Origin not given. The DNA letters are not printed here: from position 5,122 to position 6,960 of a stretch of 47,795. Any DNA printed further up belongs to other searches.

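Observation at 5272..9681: One 1469-aa polypeptide fuses an exporter-type ABC-2 permease, both halves of an Opp/Dpp importer permease, and an extracytoplasmic PA/M28 domain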

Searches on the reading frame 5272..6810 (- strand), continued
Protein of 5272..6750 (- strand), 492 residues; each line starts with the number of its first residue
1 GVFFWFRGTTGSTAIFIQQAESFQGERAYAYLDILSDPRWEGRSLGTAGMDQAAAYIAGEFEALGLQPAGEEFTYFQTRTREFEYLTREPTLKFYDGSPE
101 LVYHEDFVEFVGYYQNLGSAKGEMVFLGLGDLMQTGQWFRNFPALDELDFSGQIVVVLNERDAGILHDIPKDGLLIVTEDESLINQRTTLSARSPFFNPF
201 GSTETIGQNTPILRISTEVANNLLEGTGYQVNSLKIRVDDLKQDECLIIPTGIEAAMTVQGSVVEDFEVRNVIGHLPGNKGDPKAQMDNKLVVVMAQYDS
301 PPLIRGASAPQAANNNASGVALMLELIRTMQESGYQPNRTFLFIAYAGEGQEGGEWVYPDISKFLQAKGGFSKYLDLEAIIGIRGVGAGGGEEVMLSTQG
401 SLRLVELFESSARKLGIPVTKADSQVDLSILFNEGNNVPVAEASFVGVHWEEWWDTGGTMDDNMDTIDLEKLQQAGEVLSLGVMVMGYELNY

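Call 65: search_protein_families(library=pfam, proteins=[P0298, P0313, P0288, P0272, P0300, P0376], max_evalue=0.001)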
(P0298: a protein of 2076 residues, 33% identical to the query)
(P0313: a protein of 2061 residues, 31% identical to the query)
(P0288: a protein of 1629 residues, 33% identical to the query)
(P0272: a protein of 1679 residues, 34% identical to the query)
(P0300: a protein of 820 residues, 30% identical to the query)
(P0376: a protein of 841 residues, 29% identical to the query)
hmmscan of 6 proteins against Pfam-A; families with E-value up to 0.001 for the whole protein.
P0298 (2076 aa): 5 families
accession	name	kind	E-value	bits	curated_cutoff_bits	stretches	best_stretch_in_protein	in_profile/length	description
PF04389.22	Peptidase_M28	-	5.1e-76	255.2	21.3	2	742-931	1-190/193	Peptidase family M28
PF04235.18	DUF418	-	2.8e-49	167.7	23.6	1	236-398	2-162/163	Protein of unknown function (DUF418)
PF01546.33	Peptidase_M20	-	9e-14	52.3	24.6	2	1892-1961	2-83/206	Peptidase family M20/M25/M40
PF02225.27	PA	-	7.7e-08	32.8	23.9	0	617-695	2-88/95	PA domain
PF13485.12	Peptidase_MA_2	-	1.6e-05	25.3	32.4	0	1518-1629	93-197/201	Peptidase MA superfamily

P0313 (2061 aa): 5 families
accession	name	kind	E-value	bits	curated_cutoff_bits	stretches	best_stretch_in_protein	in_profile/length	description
PF04389.22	Peptidase_M28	-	1.3e-70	237.5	21.3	2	744-934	1-189/193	Peptidase family M28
PF04235.18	DUF418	-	7.7e-40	136.9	23.6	1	237-395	12-162/163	Protein of unknown function (DUF418)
PF01546.33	Peptidase_M20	-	1.1e-10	42.2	24.6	1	774-835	24-82/206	Peptidase family M20/M25/M40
PF02225.27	PA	-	4.6e-09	36.7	23.9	0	1710-1788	2-88/95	PA domain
PF13485.12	Peptidase_MA_2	-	2.7e-05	24.5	32.4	1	1507-1594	113-200/201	Peptidase MA superfamily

P0288 (1629 aa): 4 families
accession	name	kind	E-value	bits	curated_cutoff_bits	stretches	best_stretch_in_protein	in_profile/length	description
PF04389.22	Peptidase_M28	-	2.5e-82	275.8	21.3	2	322-513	1-189/193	Peptidase family M28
PF01546.33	Peptidase_M20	-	3.8e-12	47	24.6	1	341-408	2-81/206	Peptidase family M20/M25/M40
PF13485.12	Peptidase_MA_2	-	0.0005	20.4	32.4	0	983-1185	2-199/201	Peptidase MA superfamily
PF16254.10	DUF4910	-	0.00061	19.1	26.6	0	1463-1622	83-241/247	Domain of unknown function (DUF4910)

P0272 (1679 aa): 3 families
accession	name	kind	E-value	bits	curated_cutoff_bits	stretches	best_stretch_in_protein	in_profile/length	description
PF04389.22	Peptidase_M28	-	7.9e-59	199.1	21.3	2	1442-1629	1-190/193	Peptidase family M28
PF00528.27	BPD_transp_1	-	1.5e-43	149.1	26.4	2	112-310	1-183/184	Binding-protein-dependent transport system inner membrane component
PF01546.33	Peptidase_M20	-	1.1e-11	45.5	24.6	1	1478-1528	31-81/206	Peptidase family M20/M25/M40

P0300 (820 aa): 2 families
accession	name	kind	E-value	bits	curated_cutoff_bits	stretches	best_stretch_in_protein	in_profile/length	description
PF04389.22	Peptidase_M28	-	3.6e-21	76.2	21.3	1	608-808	1-190/193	Peptidase family M28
PF00528.27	BPD_transp_1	-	3.4e-17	63.2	26.4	1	117-320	1-180/184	Binding-protein-dependent transport system inner membrane component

P0376 (841 aa): 3 families
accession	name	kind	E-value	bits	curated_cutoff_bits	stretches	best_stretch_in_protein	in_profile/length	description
PF04389.22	Peptidase_M28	-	4.5e-19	69.4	21.3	1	638-828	1-189/193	Peptidase family M28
PF00528.27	BPD_transp_1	-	1.8e-15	57.6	26.4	1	142-337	1-177/184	Binding-protein-dependent transport system inner membrane component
PF12911.12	OppC_N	-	8.9e-06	25.9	23.9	1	48-86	10-45/53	N-terminal TM domain of oligopeptide transport permease C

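Call 67: list_cluster_members(proteins=[P0300, P0376, P0272, P0283, P0297, P0026])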
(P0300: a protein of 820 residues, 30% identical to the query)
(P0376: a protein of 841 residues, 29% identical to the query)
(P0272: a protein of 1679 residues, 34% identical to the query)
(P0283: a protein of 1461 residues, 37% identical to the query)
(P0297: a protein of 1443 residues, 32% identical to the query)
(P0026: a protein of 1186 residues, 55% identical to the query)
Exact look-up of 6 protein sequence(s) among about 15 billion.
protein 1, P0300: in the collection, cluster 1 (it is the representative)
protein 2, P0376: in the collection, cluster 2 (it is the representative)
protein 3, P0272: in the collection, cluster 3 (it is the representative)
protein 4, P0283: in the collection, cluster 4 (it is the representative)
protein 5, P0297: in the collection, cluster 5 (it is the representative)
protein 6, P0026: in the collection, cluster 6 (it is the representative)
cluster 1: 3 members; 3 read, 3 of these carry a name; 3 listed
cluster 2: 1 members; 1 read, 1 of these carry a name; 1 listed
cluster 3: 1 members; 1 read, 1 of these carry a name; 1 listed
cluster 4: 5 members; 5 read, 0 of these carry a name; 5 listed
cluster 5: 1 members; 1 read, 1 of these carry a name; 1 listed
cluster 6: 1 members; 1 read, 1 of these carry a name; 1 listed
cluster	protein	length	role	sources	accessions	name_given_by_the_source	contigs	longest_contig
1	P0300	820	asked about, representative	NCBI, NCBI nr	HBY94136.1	MAG TPA: hypothetical protein DEP84_09275, partial [Chloroflexi bacterium] | hypothetical protein [Chloroflexota bacterium]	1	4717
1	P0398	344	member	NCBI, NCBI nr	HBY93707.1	MAG TPA: hypothetical protein DEP84_07010, partial [Chloroflexi bacterium] | hypothetical protein [Chloroflexota bacterium]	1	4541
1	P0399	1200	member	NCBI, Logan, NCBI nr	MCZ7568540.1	MAG: ABC transporter permease subunit [Ardenticatenaceae bacterium] | ABC transporter permease subunit [Ardenticatenaceae bacterium]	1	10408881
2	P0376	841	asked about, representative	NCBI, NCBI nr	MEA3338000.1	MAG: M28 family peptidase [Chloroflexota bacterium] | M28 family peptidase [Chloroflexota bacterium]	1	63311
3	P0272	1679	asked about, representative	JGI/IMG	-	peptide/nickel transport system permease protein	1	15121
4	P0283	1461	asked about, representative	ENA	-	-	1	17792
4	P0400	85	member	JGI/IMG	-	-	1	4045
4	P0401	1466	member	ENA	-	-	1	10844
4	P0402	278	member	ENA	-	-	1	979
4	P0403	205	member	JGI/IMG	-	-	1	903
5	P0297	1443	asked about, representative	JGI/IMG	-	ABC-type dipeptide/oligopeptide/nickel transport system permease component/ABC-type ...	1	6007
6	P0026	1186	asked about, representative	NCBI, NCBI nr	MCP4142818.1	MAG: ABC transporter permease subunit [Chloroflexi bacterium] | ABC transporter permease subunit [Chloroflexota bacterium]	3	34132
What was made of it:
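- Tried and rejected: Rejected, because that entry is a partial sequence of a 1200-aa protein (call 67).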

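Call 69: search_protein_families(library=pfam, proteins=[L021:3605-4627:+, L021:5079-6140:+, L021:6504-7856:+, L021:10224-11798:-, L021:11946-12743:+, L021:9628-10224:-, L024:11832-12626:+, L024:12641-15637:+, P0376], max_evalue=0.0001)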
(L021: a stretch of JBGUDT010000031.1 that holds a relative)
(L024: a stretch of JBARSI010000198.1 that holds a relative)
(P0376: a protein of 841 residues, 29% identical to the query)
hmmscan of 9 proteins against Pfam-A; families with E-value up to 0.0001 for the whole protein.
L021:3605-4627:+ (340 aa): 2 families
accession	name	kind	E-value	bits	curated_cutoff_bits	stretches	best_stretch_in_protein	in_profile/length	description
PF00005.33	ABC_tran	-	1.2e-22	81.4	25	1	28-187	2-137/137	ABC transporter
PF08352.17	oligo_HPY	-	8.2e-16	58.6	27.1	1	238-299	1-62/65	Oligopeptide/dipeptide transporter, C-terminal region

L021:5079-6140:+ (353 aa): 1 family
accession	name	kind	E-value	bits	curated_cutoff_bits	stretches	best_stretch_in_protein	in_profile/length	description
PF00072.30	Response_reg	-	1.9e-22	79.9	30.2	1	9-120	1-110/111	Response regulator receiver domain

L021:6504-7856:+ (450 aa): 6 families
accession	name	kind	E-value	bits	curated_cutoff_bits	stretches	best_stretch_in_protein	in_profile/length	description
PF00132.30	Hexapep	-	6.3e-29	98.9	27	2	393-427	2-36/36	Bacterial transferase hexapeptide (six repeats)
PF12804.13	NTP_transf_3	-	1.6e-19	71.1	27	1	5-122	1-115/160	MobA-like NTP transferase domain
PF25084.1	LbH_EIF2B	-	4.7e-14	52.7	54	1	272-330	11-70/105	EIF2B subunit epsilon LbH domain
PF00483.29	NTP_transferase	-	2.8e-11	43.9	21.2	1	4-204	1-209/245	Nucleotidyl transferase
PF01128.25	IspD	-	6.1e-11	42.9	27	1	5-127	3-126/221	2-C-methyl-D-erythritol 4-phosphate cytidylyltransferase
PF14602.12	Hexapep_2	-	5.5e-07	29.6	27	0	394-427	3-34/34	Hexapeptide repeat of succinyl-transferase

L021:10224-11798:- (524 aa): 1 family
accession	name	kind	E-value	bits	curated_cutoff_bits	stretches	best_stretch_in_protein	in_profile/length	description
PF00884.28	Sulfatase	-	3.4e-07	30.3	25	1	171-450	2-248/301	Sulfatase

L021:11946-12743:+ (265 aa): 2 families
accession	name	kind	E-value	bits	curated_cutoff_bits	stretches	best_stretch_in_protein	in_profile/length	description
PF02565.21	RecO_C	-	1.7e-26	93.3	22.1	1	90-244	4-155/157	Recombination protein O C terminal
PF11967.14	RecO_N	-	1.3e-23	83.3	27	1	7-83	3-80/80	Recombination protein O N terminal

L021:9628-10224:- (198 aa): 0 families

L024:11832-12626:+ (264 aa): 2 families
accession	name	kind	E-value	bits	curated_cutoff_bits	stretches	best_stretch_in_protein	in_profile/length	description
PF02565.21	RecO_C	-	1.5e-25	90.2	22.1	1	89-243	3-155/157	Recombination protein O C terminal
PF11967.14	RecO_N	-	9.1e-24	83.7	27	1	7-83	3-80/80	Recombination protein O N terminal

L024:12641-15637:+ (998 aa): 3 families
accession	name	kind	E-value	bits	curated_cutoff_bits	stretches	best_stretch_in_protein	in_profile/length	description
PF02092.22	tRNA_synt_2f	-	2.1e-194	647.9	29.2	1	318-863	1-536/536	Glycyl-tRNA synthetase beta subunit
PF02091.20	tRNA-synt_2e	-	1.2e-134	448.3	27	1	9-286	1-278/278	Glycyl-tRNA synthetase alpha subunit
PF05746.21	DALR_1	-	4.2e-05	24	22.3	0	892-992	2-108/117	DALR anticodon binding domain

P0376 (841 aa): 3 families
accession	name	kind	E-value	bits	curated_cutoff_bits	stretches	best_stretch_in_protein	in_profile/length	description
PF04389.22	Peptidase_M28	-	4.5e-19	69.4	21.3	1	638-828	1-189/193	Peptidase family M28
PF00528.27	BPD_transp_1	-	1.8e-15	57.6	26.4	1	142-337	1-177/184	Binding-protein-dependent transport system inner membrane component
PF12911.12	OppC_N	-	8.9e-06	25.9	23.9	1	48-86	10-45/53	N-terminal TM domain of oligopeptide transport permease C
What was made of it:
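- Tried and rejected: P0376 (841 aa) may be a genuine OppC-M28 form (calls 65, 69), but I did not look at its context.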

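Call 73: search_protein_families(library=pfam, proteins=[P0283, P0297, P0265, P0343, P0367], max_evalue=0.001)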
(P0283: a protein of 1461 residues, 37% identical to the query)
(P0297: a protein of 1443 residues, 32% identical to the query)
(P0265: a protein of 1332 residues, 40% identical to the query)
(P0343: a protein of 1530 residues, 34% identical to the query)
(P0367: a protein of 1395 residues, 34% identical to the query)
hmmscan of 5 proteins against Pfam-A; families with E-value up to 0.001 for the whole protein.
P0283 (1461 aa): 4 families
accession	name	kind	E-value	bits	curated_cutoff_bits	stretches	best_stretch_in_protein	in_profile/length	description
PF00528.27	BPD_transp_1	-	1.7e-50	171.8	26.4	2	388-584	1-183/184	Binding-protein-dependent transport system inner membrane component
PF00005.33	ABC_tran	-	1.5e-24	87.6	25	1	38-187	1-136/137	ABC transporter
PF04389.22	Peptidase_M28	-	2.4e-20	73.5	21.3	1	1252-1448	1-189/193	Peptidase family M28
PF12911.12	OppC_N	-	0.0002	21.6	23.9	1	669-711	16-53/53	N-terminal TM domain of oligopeptide transport permease C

P0297 (1443 aa): 4 families
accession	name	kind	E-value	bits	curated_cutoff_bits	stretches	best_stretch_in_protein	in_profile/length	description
PF00528.27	BPD_transp_1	-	3.5e-48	164.2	26.4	2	367-563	1-183/184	Binding-protein-dependent transport system inner membrane component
PF04389.22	Peptidase_M28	-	2.9e-21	76.5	21.3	1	1246-1432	12-191/193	Peptidase family M28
PF00005.33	ABC_tran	-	3.7e-10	41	25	1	34-176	8-137/137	ABC transporter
PF01546.33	Peptidase_M20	-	3.4e-05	24.3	24.6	1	1264-1343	26-101/206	Peptidase family M20/M25/M40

P0265 (1332 aa): 2 families
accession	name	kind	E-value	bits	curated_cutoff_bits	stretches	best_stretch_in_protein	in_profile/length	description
PF00528.27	BPD_transp_1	-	4.2e-47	160.7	26.4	2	243-440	1-184/184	Binding-protein-dependent transport system inner membrane component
PF04389.22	Peptidase_M28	-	2.4e-12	47.4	21.3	1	1114-1256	3-128/193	Peptidase family M28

P0343 (1530 aa): 3 families
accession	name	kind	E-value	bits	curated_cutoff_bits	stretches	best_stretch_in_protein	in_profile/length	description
PF00528.27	BPD_transp_1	-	4.4e-51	173.7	26.4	2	439-634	1-182/184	Binding-protein-dependent transport system inner membrane component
PF00005.33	ABC_tran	-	1.1e-21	78.2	25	1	79-234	1-136/137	ABC transporter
PF04389.22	Peptidase_M28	-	1.3e-13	51.6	21.3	1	1316-1393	1-61/193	Peptidase family M28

P0367 (1395 aa): 2 families
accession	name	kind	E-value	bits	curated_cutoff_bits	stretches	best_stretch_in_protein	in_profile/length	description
PF04389.22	Peptidase_M28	-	1.1e-59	201.9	21.3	2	92-302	1-191/193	Peptidase family M28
PF01546.33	Peptidase_M20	-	7.1e-12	46.1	24.6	1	128-266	31-171/206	Peptidase family M20/M25/M40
